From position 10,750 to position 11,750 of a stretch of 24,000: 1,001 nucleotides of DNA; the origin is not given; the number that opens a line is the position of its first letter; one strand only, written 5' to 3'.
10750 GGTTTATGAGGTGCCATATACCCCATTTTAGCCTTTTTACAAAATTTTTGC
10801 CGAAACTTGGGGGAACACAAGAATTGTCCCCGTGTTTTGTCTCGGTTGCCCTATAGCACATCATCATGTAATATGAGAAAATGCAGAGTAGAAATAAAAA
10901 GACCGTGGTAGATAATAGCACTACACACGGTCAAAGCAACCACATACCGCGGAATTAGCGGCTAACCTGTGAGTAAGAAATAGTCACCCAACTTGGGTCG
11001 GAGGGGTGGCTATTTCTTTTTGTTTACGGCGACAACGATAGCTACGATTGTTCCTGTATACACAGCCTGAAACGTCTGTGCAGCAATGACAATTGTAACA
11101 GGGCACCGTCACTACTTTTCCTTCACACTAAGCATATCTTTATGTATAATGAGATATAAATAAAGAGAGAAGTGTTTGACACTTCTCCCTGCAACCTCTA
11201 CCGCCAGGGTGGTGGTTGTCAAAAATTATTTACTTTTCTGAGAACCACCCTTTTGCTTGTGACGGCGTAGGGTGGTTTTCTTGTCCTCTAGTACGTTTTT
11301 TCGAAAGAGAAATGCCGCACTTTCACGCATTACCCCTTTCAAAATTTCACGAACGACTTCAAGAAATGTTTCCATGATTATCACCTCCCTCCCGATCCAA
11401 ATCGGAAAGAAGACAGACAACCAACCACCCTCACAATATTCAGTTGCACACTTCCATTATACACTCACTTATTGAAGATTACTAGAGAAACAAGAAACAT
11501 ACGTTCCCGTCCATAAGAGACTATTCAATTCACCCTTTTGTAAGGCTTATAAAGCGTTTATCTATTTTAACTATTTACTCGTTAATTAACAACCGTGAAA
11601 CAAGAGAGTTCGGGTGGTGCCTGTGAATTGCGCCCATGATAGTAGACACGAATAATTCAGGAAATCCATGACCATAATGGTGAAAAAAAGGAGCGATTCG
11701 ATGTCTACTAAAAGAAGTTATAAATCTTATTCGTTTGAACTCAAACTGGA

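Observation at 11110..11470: Multi-copy module: 49-aa basic, non-hydrophobic peptide gene with a convergent, fully overlapping antisense RNA (type I TA-like but atypical)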

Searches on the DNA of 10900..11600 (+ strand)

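Call 8: search_rna_families(source=window, start=10900, end=11600, threshold=evalue, max_evalue=10, show_alignments=3)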
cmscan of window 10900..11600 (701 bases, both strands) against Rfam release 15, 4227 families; matches with E-value up to 10: 10.
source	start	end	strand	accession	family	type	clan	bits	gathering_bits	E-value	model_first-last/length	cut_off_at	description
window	10944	11029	+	RF00242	ctRNA_pT181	Gene; antisense;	-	33.1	56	0.013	1-94/94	no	ctRNA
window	10969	11024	+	RF00143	mir-6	Gene; miRNA;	CL00083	21.9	58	0.29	1-74/74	no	mir-6 microRNA precursor family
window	11147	11235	+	RF01776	RatA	Gene; antitoxin;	-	20.9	49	5.4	1-91/91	no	RNA anti-toxin A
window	11235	11398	-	RF02612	BSR1350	Gene; sRNA;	-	19.8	216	0.47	1-176/176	no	Brucella sRNA 1350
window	10972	11021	+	RF03871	mir-5681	Gene; miRNA;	-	17.2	88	1.4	1-61/61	no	mir-5681 microRNA precursor family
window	11235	11280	+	RF04347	Plastid-ccsA-ndhD-2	Cis-reg;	-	17.2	51.5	2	1-53/53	no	Plastid-ccsA-ndhD-2 3UTR RNA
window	11095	11195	-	RF00688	MIR394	Gene; miRNA;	-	16.6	60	2.3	1-109/109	no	MIR394 microRNA precursor family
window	11145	11250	-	RF00614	SNORA11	Gene; snRNA; snoRNA; HACA-box;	-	16.4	36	1.1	1-129/129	no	Small nucleolar RNA SNORA11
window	11153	11258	+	RF01725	SAM-I-IV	Cis-reg; riboswitch;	CL00012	16.4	41.1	9.9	1-99/99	no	SAM-I/IV (S-adenosyl methionine) riboswitch aptamer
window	11400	11456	+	RF02202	UCA1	Gene; lncRNA;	-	11.1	80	5.7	1-75/75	no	Urothelial cancer associated 1 conserved region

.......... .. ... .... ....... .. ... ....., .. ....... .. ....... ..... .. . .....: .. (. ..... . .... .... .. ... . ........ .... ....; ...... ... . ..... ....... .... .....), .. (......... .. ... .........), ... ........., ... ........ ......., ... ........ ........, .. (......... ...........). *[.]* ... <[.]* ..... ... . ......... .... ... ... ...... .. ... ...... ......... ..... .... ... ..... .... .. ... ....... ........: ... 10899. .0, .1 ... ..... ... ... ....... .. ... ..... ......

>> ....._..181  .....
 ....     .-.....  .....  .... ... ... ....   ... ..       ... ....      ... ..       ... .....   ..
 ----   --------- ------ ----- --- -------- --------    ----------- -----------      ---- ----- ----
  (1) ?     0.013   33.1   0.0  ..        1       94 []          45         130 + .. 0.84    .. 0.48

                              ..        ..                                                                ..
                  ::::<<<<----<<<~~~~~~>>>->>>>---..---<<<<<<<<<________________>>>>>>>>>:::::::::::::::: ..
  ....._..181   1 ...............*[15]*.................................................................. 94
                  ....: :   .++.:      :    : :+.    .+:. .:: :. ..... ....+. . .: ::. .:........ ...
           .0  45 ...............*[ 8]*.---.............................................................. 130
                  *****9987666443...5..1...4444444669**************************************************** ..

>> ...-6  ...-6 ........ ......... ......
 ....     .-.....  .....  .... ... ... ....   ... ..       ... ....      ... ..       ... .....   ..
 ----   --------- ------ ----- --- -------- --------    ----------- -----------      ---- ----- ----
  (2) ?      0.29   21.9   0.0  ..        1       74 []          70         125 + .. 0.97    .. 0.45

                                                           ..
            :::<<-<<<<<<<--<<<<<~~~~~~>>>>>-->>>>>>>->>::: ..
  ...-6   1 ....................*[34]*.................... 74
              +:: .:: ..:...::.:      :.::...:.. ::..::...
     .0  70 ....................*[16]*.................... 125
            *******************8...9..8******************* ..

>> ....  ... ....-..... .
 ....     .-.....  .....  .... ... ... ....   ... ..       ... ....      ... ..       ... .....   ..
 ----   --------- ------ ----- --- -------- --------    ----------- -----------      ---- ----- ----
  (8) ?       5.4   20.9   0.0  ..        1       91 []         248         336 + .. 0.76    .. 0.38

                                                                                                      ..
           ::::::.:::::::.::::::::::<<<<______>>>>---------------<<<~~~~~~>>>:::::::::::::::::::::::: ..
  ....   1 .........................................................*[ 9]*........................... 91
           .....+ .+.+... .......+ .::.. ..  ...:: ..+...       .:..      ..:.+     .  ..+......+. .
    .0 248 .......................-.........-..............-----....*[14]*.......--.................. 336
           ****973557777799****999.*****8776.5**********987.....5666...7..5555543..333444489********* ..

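Call 12: search_dna_similar(query=window:11090-11520:+, collection=plasmids, mode=distant)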
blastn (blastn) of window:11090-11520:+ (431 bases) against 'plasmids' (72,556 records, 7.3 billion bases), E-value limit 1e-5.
Records with a match: 60; places in all: 60; records where one place covers at least 80% of the query: 0.
Best place of each record, by identity: 80-90% 21; 60-80% 39.
By first word of the organism name: Bacillus 59; Priestia 1.
By predicted mobility (MOB-suite, as given by PLSDB): non-mobilizable 34; conjugative 19; mobilizable 7.
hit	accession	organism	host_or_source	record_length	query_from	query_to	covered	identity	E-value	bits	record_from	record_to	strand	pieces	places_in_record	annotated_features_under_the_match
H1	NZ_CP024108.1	Bacillus cytotoxicus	Mashed potatoes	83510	65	362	69%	71.1%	6e-24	118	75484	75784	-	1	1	hypothetical protein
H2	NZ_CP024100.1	Bacillus cytotoxicus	Mashed potatoes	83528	65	362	69%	71.1%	6e-24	118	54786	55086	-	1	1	hypothetical protein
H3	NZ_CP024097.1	Bacillus cytotoxicus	Mashed potatoes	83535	65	362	69%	71.1%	6e-24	118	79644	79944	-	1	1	hypothetical protein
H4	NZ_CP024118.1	Bacillus cytotoxicus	Mashed potatoes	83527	65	362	69%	71.1%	6e-24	118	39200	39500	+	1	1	hypothetical protein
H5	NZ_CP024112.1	Bacillus cytotoxicus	Mashed potatoes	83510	65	362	69%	71.1%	6e-24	118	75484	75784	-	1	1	hypothetical protein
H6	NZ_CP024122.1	Bacillus cytotoxicus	Mashed potatoes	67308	65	362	69%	71.1%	6e-24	118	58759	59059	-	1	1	hypothetical protein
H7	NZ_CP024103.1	Bacillus cytotoxicus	Mashed potatoes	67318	65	362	69%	71.1%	6e-24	118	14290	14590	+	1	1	hypothetical protein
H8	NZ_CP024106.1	Bacillus cytotoxicus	Mashed potatoes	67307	65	362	69%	71.1%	6e-24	118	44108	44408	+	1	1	hypothetical protein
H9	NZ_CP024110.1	Bacillus cytotoxicus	Mashed potatoes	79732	65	362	69%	71.1%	6e-24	118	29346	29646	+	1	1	hypothetical protein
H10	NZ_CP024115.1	Bacillus cytotoxicus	Mashed potatoes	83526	65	362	69%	71.1%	6e-24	118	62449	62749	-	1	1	hypothetical protein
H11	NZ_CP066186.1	Bacillus cytotoxicus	Whole organism,Potato flake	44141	65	362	69%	71.1%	6e-24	118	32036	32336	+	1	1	hypothetical protein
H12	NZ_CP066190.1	Bacillus cytotoxicus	Whole organism,Potato flake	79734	65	362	69%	71.1%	6e-24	118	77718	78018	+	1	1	hypothetical protein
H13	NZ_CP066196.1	Bacillus cytotoxicus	Whole organism,Potato flake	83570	65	362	69%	71.1%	6e-24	118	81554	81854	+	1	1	hypothetical protein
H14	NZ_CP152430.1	Bacillus paramycoides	mixed culture,soil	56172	65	357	68%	68.6%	4e-14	86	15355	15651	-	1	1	hypothetical protein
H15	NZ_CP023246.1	Bacillus cereus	bacteria,pure culture,air in Laboratory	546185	65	356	68%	68.5%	2e-12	81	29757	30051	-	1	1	hypothetical protein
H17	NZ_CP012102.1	Bacillus thuringiensis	whole organism,soil sample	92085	65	356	68%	68.1%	2e-12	82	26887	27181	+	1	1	hypothetical protein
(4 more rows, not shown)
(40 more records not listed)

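Call 13: get_annotated_region(hit=H1, flank=3000)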
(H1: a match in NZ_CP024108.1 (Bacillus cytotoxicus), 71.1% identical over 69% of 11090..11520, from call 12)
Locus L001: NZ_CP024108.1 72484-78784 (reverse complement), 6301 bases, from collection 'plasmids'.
description: Bacillus cytotoxicus strain CH_15 plasmid pCh15_83, complete sequence
organism: Bacillus cytotoxicus (NCBI taxid 580165)
taxonomy: Bacteria; Bacillota; Bacilli; Bacillales; Bacillaceae; Bacillus; Bacillus cytotoxicus
host: -; source: Mashed potatoes; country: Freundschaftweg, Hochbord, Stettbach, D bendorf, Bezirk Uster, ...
typing (MOB-suite, as given by PLSDB): conjugative; replicon rep_cluster_163; relaxase MOBP; mating-pair formation MPF_T
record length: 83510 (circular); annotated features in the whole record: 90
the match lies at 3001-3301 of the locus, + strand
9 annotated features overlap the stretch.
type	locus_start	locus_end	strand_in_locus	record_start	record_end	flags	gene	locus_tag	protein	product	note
CDS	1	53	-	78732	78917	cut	-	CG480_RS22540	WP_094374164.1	helix-turn-helix domain-containing protein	-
CDS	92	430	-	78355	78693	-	-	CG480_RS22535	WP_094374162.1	hypothetical protein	-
CDS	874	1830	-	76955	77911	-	-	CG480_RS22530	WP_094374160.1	site-specific integrase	GO:0015074 - DNA integration [Evidence IEA]; GO:0006310 - DNA recombination [Evidence IEA]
CDS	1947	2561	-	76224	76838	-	-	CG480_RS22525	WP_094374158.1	recombinase family protein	GO:0006310 - DNA recombination [Evidence IEA]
CDS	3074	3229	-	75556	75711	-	-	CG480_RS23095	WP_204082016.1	hypothetical protein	-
CDS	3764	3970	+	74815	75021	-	-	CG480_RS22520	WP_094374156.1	hypothetical protein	-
CDS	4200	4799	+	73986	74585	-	-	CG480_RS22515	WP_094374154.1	DUF3967 domain-containing protein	-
CDS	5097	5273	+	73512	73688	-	-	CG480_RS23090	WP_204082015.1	hypothetical protein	-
CDS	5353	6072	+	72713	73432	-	dcm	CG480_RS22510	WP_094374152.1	DNA (cytosine-5-)-methyltransferase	GO:0006304 - DNA modification [Evidence IEA]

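Call 14: get_annotated_region(hit=H17, flank=3000)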
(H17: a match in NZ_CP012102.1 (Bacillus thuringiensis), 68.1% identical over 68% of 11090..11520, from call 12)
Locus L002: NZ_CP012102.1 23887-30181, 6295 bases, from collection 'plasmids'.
description: Bacillus thuringiensis strain HS18-1 plasmid pHS18-3, complete sequence
organism: Bacillus thuringiensis (NCBI taxid 1428)
taxonomy: Bacteria; Bacillota; Bacilli; Bacillales; Bacillaceae; Bacillus; Bacillus thuringiensis
host: -; source: whole organism,soil sample; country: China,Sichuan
typing (MOB-suite, as given by PLSDB): conjugative; replicon rep_cluster_1912; relaxase MOBP; mating-pair formation MPF_T
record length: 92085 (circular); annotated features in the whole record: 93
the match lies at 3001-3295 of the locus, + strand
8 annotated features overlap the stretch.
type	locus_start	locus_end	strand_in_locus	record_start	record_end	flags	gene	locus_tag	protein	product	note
CDS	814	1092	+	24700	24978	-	-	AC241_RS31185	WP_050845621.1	hypothetical protein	-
CDS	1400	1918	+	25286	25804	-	-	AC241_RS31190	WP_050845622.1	DUF4352 domain-containing protein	-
CDS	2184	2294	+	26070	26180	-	-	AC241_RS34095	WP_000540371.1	YjcZ family sporulation protein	-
CDS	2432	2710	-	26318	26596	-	-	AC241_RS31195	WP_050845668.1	metalloregulator ArsR/SmtB family transcription factor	GO:0006355 - regulation of DNA-templated transcription [Evidence IEA]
CDS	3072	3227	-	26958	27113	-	-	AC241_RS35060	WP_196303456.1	hypothetical protein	-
CDS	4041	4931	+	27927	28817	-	-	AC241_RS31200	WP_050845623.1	helix-turn-helix domain-containing protein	-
CDS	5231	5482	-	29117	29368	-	-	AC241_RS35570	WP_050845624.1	hypothetical protein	-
CDS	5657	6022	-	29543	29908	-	-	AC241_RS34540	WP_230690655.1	hypothetical protein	-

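Call 68: get_annotated_region(hit=H14, flank=2500)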
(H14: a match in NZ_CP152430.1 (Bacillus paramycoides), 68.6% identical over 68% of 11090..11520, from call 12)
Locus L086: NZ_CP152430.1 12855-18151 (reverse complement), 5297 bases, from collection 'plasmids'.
description: Bacillus paramycoides strain JYZ-SD5 plasmid p3, complete sequence
organism: Bacillus paramycoides (NCBI taxid 2026194)
taxonomy: Bacteria; Bacillota; Bacilli; Bacillales; Bacillaceae; Bacillus; Bacillus paramycoides
host: -; source: mixed culture,soil; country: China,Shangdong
typing (MOB-suite, as given by PLSDB): non-mobilizable; replicon rep_cluster_1520,rep_cluster_1698
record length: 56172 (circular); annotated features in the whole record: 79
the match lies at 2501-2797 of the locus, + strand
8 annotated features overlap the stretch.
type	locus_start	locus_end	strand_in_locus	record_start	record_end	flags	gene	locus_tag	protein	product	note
CDS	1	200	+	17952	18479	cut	-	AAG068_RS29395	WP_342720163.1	excalibur calcium-binding domain-containing protein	-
CDS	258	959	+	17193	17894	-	-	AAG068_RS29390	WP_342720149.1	class D sortase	-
CDS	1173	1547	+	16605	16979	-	-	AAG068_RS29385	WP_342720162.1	stress protein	-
CDS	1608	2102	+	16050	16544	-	-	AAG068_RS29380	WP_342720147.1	hypothetical protein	-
CDS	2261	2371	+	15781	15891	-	-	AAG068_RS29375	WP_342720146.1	YjcZ family sporulation protein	-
CDS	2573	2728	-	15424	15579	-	-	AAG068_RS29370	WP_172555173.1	hypothetical protein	-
CDS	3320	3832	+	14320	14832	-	-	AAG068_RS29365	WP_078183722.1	hypothetical protein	-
CDS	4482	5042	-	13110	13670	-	-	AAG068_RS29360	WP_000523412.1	hypothetical protein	-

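Call 69: get_annotated_region(hit=H15, flank=2500)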
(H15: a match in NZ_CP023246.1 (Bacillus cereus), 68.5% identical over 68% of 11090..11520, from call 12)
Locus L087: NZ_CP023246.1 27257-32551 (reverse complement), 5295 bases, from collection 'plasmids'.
description: Bacillus cereus strain HBL-AI plasmid unnamed1, complete sequence
organism: Bacillus cereus (NCBI taxid 1396)
taxonomy: Bacteria; Bacillota; Bacilli; Bacillales; Bacillaceae; Bacillus; Bacillus cereus
host: -; source: bacteria,pure culture,air in Laboratory; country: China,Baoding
typing (MOB-suite, as given by PLSDB): non-mobilizable; replicon rep_cluster_125; mating-pair formation MPF_T
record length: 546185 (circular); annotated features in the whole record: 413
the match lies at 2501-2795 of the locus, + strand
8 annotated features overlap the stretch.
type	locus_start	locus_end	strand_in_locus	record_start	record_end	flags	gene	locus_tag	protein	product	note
CDS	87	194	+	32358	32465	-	-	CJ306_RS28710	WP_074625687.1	YjcZ family sporulation protein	-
CDS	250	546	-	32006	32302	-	-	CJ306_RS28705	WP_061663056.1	hypothetical protein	-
CDS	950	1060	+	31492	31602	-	-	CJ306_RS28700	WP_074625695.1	YjcZ family sporulation protein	-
CDS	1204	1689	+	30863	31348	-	-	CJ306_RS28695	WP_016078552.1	DUF5065 family protein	-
CDS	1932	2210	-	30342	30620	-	-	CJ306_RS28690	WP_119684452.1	ArsR family transcriptional regulator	GO:0006355 - regulation of DNA-templated transcription [Evidence IEA]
CDS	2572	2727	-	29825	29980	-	-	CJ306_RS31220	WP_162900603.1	hypothetical protein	-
CDS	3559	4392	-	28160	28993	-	-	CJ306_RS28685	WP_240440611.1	Rpn family recombination-promoting nuclease/putative transposase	-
CDS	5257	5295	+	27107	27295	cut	-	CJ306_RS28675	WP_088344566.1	hypothetical protein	-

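Call 71: search_dna_similar(query=window:11150-11447:+, collection=phages, mode=distant, max_evalue=0.001)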
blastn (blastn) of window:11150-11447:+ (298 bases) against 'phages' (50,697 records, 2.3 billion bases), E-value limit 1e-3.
No match.

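Call 74: search_rna_families(sources=[L001, L002, L086, L087, L005, L010, L037, L047, L055, L083], threshold=gathering)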
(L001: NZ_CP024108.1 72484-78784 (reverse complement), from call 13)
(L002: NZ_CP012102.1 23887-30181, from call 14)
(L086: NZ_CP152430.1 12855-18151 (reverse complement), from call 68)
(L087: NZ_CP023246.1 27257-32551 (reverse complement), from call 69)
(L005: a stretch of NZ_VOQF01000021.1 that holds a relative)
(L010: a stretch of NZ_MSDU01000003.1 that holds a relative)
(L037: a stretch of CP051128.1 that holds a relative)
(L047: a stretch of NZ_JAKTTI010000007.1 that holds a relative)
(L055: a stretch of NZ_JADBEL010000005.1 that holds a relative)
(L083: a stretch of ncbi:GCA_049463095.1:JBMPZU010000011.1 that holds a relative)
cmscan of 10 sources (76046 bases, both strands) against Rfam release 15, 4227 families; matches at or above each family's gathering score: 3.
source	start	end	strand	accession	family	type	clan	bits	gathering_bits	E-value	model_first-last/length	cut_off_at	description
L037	224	458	+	RF02005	group-II-D1D4-6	Intron;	CL00102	113.1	49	3.7e-31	1-225/225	no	Group II catalytic intron D1-D4-6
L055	7785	7892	+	RF00162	SAM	Cis-reg; riboswitch;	CL00012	93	44.4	6.4e-21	1-108/108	no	SAM riboswitch aptamer (S box leader)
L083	6508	6591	-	RF01051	c-di-GMP-I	Cis-reg; riboswitch;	CL00126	63.8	35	4.3e-10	1-87/87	no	c-di-GMP-I riboswitch aptamer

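Call 77: search_rna_families(source=L047, start=2950, end=4300, threshold=evalue, max_evalue=10, show_alignments=2)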
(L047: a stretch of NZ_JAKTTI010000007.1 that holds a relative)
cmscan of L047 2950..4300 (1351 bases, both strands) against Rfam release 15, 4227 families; matches with E-value up to 10: 13.
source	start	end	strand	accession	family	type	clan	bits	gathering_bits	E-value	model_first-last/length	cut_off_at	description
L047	3196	3290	-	RF01776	RatA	Gene; antitoxin;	-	30.4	49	0.11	1-91/91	no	RNA anti-toxin A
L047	3672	3766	-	RF01776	RatA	Gene; antitoxin;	-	28.1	49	0.32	1-91/91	no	RNA anti-toxin A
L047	4138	4231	-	RF01776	RatA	Gene; antitoxin;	-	25.9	49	0.92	1-91/91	no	RNA anti-toxin A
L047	3975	4077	-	RF01212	sn2524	Gene; snRNA; snoRNA; CD-box;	-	20.8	44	2.6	1-109/109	no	Small nucleolar RNA sn2524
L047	3622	3675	+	RF04346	Plastid-ccsA-ndhD-1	Cis-reg;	CL00154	17.6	48.5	2.4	1-57/57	no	Plastid-ccsA-ndhD-1 3UTR RNA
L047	3838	3924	+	RF01424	snoR118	Gene; snRNA; snoRNA; CD-box;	CL00071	17.5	44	1.7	1-92/92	no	small nucleolar RNA snoR118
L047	3544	3637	-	RF00804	mir-240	Gene; miRNA;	-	17.3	67.5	6.2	1-99/99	no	mir-240 microRNA precursor family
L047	3149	3202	+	RF04346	Plastid-ccsA-ndhD-1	Cis-reg;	CL00154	17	48.5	3.4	1-57/57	no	Plastid-ccsA-ndhD-1 3UTR RNA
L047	4121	4211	+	RF01412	BsrG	Gene; sRNA;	-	15.8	55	0.45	1-259/259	no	BsrG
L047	3663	3703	+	RF03528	mir-1264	Gene; miRNA;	-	15.8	79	8.2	1-67/67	no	mir-1264 microRNA precursor family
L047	3972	4028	-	RF01962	RMST_1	Gene; lncRNA;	-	12.3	40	7.4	1-61/61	no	Rhabdomyosarcoma 2 associated transcript conserved region 1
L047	3652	3746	+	RF01412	BsrG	Gene; sRNA;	-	12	55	5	1-259/259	no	BsrG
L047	3182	3270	+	RF01412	BsrG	Gene; sRNA;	-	11.6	55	6.1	1-259/259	no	BsrG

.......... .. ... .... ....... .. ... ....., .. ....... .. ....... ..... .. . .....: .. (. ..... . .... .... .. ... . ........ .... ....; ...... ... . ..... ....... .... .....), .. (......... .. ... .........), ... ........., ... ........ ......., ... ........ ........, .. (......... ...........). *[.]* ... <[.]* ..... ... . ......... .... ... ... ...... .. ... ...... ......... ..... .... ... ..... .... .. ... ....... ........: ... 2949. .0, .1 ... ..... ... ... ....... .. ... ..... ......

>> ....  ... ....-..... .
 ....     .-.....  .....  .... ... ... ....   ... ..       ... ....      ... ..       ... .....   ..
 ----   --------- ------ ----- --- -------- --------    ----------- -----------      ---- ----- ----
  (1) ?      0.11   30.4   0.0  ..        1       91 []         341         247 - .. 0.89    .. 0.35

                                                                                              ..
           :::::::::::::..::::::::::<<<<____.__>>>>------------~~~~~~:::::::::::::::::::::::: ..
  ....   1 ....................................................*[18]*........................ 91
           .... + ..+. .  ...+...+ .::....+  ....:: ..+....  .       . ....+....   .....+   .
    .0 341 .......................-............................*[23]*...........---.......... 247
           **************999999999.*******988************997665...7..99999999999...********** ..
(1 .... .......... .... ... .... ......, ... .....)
